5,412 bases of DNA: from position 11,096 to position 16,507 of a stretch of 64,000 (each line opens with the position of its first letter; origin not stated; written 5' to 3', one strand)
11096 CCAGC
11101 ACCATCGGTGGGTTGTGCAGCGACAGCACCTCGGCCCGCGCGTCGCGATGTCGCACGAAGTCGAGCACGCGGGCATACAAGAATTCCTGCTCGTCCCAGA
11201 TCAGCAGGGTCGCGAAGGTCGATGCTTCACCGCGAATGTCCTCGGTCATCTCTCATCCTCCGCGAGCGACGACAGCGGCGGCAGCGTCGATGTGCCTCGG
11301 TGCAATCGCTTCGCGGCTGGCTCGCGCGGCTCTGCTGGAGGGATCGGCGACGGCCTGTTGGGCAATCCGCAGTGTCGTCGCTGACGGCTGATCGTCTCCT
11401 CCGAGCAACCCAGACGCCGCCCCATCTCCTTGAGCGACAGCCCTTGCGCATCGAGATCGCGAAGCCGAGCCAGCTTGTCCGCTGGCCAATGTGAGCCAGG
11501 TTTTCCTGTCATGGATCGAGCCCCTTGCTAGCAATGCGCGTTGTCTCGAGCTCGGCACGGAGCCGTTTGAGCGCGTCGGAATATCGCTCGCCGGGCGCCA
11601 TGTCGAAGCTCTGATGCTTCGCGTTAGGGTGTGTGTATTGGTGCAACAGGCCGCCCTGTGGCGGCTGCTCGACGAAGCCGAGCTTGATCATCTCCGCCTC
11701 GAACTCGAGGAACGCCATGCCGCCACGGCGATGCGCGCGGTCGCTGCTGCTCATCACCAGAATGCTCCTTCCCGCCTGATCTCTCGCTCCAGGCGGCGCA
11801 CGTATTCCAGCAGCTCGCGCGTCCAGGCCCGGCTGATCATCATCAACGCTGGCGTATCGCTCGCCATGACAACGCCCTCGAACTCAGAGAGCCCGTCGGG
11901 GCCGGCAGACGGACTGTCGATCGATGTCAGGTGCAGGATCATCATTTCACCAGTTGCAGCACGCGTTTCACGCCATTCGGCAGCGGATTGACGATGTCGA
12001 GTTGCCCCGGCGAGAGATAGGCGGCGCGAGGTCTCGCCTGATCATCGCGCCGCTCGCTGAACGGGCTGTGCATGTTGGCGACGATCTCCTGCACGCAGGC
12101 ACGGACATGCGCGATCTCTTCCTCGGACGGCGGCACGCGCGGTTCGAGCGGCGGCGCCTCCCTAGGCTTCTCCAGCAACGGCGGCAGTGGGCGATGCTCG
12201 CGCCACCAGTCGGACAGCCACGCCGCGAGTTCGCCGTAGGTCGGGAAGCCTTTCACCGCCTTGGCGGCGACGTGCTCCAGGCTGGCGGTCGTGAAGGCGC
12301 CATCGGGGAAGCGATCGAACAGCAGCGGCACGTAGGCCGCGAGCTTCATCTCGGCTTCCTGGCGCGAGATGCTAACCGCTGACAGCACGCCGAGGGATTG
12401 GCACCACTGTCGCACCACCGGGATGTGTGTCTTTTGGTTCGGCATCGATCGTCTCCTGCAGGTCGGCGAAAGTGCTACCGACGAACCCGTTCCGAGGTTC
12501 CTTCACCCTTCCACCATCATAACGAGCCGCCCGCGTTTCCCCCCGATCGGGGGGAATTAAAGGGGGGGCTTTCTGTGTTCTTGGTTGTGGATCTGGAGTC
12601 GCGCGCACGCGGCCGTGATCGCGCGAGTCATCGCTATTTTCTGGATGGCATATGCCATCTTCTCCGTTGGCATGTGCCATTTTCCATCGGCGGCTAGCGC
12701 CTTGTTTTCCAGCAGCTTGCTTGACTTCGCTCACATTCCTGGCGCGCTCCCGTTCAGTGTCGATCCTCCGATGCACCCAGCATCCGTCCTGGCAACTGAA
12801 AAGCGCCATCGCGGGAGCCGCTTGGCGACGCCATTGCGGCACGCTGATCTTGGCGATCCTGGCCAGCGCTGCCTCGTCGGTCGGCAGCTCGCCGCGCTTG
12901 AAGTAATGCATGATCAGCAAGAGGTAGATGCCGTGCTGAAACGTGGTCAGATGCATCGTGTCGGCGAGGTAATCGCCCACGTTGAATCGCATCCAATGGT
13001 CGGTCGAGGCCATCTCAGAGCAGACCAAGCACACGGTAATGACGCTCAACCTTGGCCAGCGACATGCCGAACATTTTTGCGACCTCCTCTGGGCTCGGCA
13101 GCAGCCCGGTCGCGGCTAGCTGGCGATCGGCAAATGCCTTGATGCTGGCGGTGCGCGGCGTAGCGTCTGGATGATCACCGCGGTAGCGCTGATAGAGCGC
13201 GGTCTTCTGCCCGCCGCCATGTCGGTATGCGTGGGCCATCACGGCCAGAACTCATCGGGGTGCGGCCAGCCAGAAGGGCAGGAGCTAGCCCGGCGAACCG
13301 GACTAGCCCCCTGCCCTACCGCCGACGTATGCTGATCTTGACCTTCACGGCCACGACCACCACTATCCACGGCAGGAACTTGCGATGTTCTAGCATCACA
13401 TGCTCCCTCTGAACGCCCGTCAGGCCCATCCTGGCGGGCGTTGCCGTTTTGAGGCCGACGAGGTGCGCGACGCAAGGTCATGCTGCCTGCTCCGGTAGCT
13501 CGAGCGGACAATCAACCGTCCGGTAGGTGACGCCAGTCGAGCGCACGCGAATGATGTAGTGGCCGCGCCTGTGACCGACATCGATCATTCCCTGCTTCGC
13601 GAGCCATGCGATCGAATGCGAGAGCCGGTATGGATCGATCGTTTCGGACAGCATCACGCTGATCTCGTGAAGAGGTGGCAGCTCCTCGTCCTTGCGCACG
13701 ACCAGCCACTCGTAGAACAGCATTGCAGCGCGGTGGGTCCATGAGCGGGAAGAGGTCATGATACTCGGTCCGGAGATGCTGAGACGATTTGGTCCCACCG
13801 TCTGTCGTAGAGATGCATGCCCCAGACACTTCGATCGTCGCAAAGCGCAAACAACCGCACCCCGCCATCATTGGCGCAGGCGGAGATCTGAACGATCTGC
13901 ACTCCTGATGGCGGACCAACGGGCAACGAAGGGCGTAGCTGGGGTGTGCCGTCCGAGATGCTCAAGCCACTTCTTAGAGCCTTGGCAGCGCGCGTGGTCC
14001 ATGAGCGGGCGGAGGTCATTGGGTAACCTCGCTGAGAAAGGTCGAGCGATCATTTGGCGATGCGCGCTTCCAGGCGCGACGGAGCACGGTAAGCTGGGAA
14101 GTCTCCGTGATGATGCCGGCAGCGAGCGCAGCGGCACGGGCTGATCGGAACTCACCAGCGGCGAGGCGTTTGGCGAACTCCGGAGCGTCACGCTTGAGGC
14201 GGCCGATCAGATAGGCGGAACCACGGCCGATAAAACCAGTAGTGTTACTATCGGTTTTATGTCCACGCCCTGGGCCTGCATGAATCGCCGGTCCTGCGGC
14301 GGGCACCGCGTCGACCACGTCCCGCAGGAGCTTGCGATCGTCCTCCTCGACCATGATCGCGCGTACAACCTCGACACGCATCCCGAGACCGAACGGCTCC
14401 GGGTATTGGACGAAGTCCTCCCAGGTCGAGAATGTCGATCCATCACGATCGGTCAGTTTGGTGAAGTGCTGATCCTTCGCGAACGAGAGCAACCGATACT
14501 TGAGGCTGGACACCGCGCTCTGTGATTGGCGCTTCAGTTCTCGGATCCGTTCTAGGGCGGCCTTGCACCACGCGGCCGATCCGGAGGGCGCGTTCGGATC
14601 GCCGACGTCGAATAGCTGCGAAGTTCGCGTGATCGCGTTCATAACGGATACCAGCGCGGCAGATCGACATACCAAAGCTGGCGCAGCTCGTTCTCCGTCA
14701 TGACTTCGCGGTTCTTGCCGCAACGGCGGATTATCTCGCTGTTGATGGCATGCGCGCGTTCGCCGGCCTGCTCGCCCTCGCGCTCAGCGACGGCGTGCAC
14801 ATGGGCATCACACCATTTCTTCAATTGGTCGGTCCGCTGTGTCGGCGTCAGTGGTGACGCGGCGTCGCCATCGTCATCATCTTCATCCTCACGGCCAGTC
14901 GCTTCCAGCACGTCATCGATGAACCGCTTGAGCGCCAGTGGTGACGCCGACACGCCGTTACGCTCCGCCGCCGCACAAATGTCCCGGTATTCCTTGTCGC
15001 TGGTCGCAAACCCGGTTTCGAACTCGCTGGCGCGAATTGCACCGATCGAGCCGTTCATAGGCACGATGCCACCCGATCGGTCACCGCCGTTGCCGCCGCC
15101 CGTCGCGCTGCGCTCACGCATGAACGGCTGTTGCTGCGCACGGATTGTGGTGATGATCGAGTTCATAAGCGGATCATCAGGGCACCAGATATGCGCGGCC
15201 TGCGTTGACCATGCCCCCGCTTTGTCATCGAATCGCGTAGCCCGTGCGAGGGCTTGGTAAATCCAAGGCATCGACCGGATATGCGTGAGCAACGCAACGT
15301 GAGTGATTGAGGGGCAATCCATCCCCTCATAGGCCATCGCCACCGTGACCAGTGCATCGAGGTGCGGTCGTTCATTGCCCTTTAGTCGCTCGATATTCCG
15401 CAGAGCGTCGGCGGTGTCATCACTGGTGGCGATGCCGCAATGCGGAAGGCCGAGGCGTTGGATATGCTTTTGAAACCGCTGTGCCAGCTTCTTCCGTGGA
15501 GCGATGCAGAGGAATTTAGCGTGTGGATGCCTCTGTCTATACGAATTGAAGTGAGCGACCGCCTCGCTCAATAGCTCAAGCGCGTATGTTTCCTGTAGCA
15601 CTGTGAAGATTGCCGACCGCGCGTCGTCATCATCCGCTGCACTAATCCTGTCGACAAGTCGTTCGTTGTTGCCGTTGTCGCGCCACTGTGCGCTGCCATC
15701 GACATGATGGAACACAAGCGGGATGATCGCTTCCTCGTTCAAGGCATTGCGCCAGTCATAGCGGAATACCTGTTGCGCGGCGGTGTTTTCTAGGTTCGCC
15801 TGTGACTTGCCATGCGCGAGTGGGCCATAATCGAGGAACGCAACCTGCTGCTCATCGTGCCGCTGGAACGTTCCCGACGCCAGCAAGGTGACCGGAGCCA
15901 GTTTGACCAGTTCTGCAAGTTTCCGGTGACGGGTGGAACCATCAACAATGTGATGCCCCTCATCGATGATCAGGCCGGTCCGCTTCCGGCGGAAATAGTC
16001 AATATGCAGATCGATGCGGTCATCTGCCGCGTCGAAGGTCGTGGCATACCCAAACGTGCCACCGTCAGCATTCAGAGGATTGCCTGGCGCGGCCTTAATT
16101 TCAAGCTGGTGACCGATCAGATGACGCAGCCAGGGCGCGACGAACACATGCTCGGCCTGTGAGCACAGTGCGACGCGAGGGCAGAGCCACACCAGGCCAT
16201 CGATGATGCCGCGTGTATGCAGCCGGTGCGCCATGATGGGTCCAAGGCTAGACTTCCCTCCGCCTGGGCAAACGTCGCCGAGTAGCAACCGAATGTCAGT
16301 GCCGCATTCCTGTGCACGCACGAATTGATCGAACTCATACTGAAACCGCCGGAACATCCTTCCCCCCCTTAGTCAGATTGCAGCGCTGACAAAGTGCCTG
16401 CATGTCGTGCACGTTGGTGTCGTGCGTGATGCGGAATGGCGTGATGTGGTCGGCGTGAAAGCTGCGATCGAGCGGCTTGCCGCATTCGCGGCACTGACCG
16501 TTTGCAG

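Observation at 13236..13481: Unannotated type I toxin-antitoxin-like unit hidden in the replication operon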

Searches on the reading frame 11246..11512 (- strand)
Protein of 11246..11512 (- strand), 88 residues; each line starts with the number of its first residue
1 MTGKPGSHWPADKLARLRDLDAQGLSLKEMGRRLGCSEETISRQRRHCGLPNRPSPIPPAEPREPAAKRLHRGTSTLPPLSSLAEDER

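Call 9: search_protein_families(library=pfam, proteins=[window:11246-11512:-], max_evalue=0.1)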
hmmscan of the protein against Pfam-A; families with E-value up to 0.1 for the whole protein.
window:11246-11512:- (88 aa): 13 families
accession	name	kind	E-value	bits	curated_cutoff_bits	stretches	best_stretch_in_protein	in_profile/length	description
PF13936.12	HTH_38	-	5.8e-06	26.4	27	1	19-43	15-39/44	Helix-turn-helix domain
PF13560.12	HTH_31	-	0.00013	22.7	27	1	12-43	4-33/64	Helix-turn-helix domain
PF04545.22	Sigma70_r4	-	0.00022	21.1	24.1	1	18-44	16-40/50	Sigma-70, region 4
PF13384.12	HTH_23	-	0.0012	19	24.6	1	20-47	14-40/50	Homeodomain-like domain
PF01381.28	HTH_3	-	0.0044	17.5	23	1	15-43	2-28/55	Helix-turn-helix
PF07750.17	GcrA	-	0.013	16.3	26.9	1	8-58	2-53/155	GcrA cell cycle regulator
PF08279.18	HTH_11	-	0.015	15.6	25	1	14-43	6-34/55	HTH domain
PF00196.25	GerE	-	0.018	15.1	23.5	1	22-43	15-36/57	Bacterial regulatory proteins, luxR family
PF08281.18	Sigma70_r4_2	-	0.023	14.8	25.7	1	22-44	24-46/54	Sigma-70, region 4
PF13518.12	HTH_28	-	0.025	15.1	25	1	22-43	10-31/52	Helix-turn-helix domain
PF07638.17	Sigma70_ECF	-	0.043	14.1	21.1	1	23-44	150-171/185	ECF sigma factor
PF04218.19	CENP-B_N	-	0.049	13.7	21.2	0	12-43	11-41/53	CENP-B N-terminal DNA-binding domain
PF13404.12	HTH_AsnC-type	-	0.074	13.3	27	0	25-43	18-36/42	AsnC-type helix-turn-helix domain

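Call 10: search_protein_families(library=phrogs, proteins=[window:11246-11512:-], max_evalue=0.1)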
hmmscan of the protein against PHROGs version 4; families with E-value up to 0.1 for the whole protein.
window:11246-11512:- (88 aa): 11 families
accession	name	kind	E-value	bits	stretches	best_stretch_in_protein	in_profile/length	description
phrog_664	-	DNA, RNA and nucleotide metabolism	1e-06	29.8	1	11-55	87-131/210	DNA binding protein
phrog_5536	-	unknown function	0.00045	21.1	1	11-50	8-47/172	-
phrog_8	-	transcription regulation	0.0015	19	1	16-44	80-109/346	transcriptional regulator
phrog_20467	-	DNA, RNA and nucleotide metabolism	0.006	17.5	1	12-51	66-105/112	HNH endonuclease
phrog_323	-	transcription regulation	0.011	16.3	1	8-60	148-199/319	transcriptional regulator, D5-like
phrog_472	-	transcription regulation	0.013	15.4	1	11-64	213-268/523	WhiB transcriptional factor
phrog_6223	-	transcription regulation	0.021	15.9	1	22-43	15-36/73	transcriptional repressor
phrog_1157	-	integration and excision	0.024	14.9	1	13-44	6-37/422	transposase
phrog_3855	-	DNA, RNA and nucleotide metabolism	0.045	15.2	1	10-46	65-101/115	HTH DNA binding protein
phrog_35854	-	DNA, RNA and nucleotide metabolism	0.077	14.1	1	13-47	107-141/145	HNH endonuclease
phrog_27475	-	unknown function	0.095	12.1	1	14-54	7-47/599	-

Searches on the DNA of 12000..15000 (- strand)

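Call 7: search_rna_families(source=window, start=12000, end=15000, threshold=evalue, max_evalue=1)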
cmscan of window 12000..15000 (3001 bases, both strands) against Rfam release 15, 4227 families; matches with E-value up to 1: 1.
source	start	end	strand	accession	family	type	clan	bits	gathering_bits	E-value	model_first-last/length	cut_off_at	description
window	13271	13321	-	RF03889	mir-4776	Gene; miRNA;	-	22.7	97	0.39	16-65/80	no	mir-4776 microRNA precursor family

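Call 41: search_dna_similar(query=window:13244-13470:-, collection=phages, mode=distant, max_evalue=0.01)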
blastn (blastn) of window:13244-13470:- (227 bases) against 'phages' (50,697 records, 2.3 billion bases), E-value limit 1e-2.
No match.

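Call 42: search_dna_similar(query=window:13244-13470:-, collection=plasmids, mode=distant, max_evalue=0.01)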
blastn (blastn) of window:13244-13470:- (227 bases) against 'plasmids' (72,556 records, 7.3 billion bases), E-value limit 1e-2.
No match.

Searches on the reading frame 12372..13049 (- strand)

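Call 9: search_protein_families(library=pfam, proteins=[window:12372-13049:-], max_evalue=0.1)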
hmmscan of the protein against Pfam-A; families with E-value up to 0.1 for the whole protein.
window:12372-13049:- (225 aa): 1 family
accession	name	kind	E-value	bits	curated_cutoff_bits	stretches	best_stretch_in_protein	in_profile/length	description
PF07120.17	DUF1376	-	3.6e-21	75.8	30.1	1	18-99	1-84/86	Protein of unknown function (DUF1376)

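Call 10: search_protein_families(library=phrogs, proteins=[window:12372-13049:-], max_evalue=0.1)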
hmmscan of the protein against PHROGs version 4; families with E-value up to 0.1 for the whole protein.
window:12372-13049:- (225 aa): 9 families
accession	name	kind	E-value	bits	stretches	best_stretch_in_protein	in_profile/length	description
phrog_3992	-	DNA, RNA and nucleotide metabolism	5.5e-26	92.9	1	13-128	1-119/345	primosomal protein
phrog_9327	-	DNA, RNA and nucleotide metabolism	3.9e-20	73.6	1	18-175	5-168/276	primosomal protein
phrog_21472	-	unknown function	3.2e-19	70.7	1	18-133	5-119/299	-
phrog_12767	-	unknown function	8e-19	69.2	1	19-131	3-117/324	-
phrog_6451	-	DNA, RNA and nucleotide metabolism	5.9e-18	66.6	1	18-126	2-111/272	primosomal protein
phrog_24353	-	unknown function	4.2e-09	37.2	1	16-126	6-118/294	-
phrog_4118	-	DNA, RNA and nucleotide metabolism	2.3e-06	28.3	1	23-138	7-124/315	primosomal protein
phrog_16304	-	unknown function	0.00028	21.9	1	26-141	12-106/244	-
phrog_6950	-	unknown function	0.0029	17.8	1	18-120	2-105/415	-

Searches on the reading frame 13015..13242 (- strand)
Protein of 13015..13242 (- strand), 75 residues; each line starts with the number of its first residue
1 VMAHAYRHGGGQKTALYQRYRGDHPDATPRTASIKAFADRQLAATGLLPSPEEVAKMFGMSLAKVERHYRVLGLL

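Call 9: search_protein_families(library=pfam, proteins=[window:13015-13242:-], max_evalue=0.1)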
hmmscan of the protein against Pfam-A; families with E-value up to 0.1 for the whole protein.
window:13015-13242:- (75 aa): 1 family
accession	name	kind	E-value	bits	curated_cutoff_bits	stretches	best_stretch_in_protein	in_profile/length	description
PF04539.22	Sigma70_r3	-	0.0014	19.1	25.3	1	36-67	8-39/78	Sigma-70 region 3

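Call 10: search_protein_families(library=phrogs, proteins=[window:13015-13242:-], max_evalue=0.1)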
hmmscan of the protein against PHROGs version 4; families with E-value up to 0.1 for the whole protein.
window:13015-13242:- (75 aa): 0 families

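Call 14: find_related_loci(query=window:13015-13242:-, collection=viral_contigs, flank=3000)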
Query window:13015-13242:- (75 aa) in viral_contigs; peptide patterns used: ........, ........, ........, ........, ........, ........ (x = any residue, [..] = any of these).
45 stretches matched a pattern, but none encodes a relative of the query by tblastn (E <= 1e-3).

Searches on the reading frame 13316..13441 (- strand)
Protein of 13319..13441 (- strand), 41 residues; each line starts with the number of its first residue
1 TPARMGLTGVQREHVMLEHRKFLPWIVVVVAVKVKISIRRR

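Call 9: search_protein_families(library=pfam, proteins=[window:13316-13429:-], max_evalue=0.1)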
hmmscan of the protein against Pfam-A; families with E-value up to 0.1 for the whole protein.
window:13316-13429:- (37 aa): 1 family
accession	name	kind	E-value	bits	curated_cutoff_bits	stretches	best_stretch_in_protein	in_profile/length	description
PF10547.14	P22_AR_N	-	0.081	13.5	30.7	1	4-36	60-92/115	P22_AR N-terminal domain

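Call 10: search_protein_families(library=phrogs, proteins=[window:13316-13429:-], max_evalue=0.1)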
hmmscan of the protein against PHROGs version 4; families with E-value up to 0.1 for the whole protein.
window:13316-13429:- (37 aa): 0 families

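Call 38: find_homologous_proteins(query=window:13319-13441:-, max_evalue=1)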
Query window:13319-13441:- (41 aa): 1 proteins with E <= 1 among 1 candidates.
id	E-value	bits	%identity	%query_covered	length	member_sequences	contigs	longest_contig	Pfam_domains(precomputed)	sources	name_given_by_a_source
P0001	1.9e-15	71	100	90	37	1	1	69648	-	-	-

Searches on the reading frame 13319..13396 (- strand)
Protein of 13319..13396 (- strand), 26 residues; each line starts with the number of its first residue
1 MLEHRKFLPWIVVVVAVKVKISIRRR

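Call 40: search_dna_similar(query=window:13319-13396:-, collection=phages, mode=protein, max_evalue=10)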
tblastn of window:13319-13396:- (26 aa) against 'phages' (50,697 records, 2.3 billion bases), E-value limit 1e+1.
No match.

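Call 67: search_protein_families(library=ncbifam, proteins=[window:13319-13396:-], max_evalue=10)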
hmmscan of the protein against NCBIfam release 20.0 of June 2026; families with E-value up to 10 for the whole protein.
window:13319-13396:- (26 aa): 0 families

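Call 68: search_protein_families(library=padloc, proteins=[window:13319-13396:-], max_evalue=10)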
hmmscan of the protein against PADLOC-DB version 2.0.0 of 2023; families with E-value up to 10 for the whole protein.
window:13319-13396:- (26 aa): 0 families

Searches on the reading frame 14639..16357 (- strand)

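Call 9: search_protein_families(library=pfam, proteins=[window:14639-16357:-], max_evalue=0.1)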
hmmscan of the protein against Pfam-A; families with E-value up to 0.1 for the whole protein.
window:14639-16357:- (572 aa): 3 families
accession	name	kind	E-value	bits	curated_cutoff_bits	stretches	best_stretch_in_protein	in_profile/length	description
PF04851.21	ResIII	-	3.2e-05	24.3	22.5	1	31-165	32-163/164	Type III restriction enzyme, res subunit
PF00271.37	Helicase_C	-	0.00044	20.9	23.5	1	275-376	11-109/110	Helicase conserved C-terminal domain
PF00270.35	DEAD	-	0.00048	20.3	26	0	54-167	47-162/167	DEAD/DEAH box helicase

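Call 10: search_protein_families(library=phrogs, proteins=[window:14639-16357:-], max_evalue=0.1)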
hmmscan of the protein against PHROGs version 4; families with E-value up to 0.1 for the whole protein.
window:14639-16357:- (572 aa): 1 family
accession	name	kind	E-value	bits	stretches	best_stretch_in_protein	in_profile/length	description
phrog_16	-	DNA, RNA and nucleotide metabolism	3.7e-11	43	1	30-417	298-624/986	DNA helicase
